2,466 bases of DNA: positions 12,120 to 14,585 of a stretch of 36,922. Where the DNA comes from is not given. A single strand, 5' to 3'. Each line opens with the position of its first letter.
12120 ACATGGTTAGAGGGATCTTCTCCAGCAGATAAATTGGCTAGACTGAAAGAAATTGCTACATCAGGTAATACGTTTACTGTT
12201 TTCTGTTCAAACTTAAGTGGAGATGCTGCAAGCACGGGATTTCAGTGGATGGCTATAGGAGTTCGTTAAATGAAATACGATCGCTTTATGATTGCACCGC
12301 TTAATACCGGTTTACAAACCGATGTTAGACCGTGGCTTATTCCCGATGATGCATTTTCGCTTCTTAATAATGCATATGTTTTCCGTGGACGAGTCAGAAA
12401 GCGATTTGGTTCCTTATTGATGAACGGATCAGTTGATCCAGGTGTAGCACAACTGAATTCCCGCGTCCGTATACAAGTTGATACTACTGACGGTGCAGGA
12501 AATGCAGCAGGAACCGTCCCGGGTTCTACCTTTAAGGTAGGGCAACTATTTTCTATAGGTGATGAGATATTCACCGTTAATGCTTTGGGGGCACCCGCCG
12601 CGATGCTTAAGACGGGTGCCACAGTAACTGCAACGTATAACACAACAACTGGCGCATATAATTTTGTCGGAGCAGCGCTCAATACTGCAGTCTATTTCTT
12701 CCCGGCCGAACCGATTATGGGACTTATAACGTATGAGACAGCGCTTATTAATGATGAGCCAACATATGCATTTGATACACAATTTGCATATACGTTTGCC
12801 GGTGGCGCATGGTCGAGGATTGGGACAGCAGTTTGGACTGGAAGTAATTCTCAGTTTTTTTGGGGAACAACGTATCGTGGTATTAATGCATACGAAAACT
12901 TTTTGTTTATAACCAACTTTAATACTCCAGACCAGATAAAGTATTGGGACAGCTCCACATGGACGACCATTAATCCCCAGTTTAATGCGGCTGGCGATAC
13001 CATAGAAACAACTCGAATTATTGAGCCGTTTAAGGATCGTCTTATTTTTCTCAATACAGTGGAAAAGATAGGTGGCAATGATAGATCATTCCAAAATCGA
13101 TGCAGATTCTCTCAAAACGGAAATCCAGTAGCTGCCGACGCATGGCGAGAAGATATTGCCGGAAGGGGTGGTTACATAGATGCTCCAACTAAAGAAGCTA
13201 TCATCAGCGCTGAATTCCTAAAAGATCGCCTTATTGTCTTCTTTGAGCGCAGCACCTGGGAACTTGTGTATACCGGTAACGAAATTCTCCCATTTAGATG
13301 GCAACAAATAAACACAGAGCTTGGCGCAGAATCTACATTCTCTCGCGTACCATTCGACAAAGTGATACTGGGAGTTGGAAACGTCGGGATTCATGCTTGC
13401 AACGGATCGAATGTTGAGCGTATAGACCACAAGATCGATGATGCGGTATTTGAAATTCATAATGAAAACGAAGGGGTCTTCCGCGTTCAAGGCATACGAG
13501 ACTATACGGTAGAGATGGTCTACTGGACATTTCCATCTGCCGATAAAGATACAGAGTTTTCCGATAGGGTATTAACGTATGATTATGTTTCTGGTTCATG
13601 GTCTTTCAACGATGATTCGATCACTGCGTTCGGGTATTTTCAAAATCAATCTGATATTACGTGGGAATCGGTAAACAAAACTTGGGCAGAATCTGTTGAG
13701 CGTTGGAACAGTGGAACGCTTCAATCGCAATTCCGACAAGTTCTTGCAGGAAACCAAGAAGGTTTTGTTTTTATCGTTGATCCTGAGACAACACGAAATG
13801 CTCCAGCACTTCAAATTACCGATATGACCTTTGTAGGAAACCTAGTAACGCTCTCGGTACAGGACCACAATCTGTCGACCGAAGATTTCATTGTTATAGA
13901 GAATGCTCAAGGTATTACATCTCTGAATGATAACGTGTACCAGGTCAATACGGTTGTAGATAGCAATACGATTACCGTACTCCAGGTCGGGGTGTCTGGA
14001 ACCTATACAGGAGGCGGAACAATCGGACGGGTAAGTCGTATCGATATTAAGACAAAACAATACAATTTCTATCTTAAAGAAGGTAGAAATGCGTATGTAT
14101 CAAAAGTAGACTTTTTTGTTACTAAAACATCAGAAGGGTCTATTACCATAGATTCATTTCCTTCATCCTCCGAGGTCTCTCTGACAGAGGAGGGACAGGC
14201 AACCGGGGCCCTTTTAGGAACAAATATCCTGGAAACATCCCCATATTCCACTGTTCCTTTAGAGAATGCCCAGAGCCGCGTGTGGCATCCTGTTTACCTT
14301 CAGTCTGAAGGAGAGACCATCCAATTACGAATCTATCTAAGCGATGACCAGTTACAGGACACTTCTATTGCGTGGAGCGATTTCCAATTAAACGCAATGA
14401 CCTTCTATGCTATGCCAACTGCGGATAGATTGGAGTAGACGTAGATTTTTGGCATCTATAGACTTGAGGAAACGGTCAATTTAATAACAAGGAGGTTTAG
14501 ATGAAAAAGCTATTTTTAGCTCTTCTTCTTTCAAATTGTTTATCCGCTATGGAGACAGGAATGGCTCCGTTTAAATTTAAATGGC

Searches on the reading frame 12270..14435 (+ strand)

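Call 9: search_protein_families(library=pfam, proteins=[window:12270-14435:+], max_evalue=0.01)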
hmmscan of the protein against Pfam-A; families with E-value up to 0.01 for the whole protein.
window:12270-14435:+ (722 aa): 1 family
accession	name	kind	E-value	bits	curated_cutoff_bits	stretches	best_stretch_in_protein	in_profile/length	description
PF16190.11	E1_FCCH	-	1.8e-05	25.2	29.5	1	527-587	7-68/70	Ubiquitin-activating enzyme E1 FCCH domain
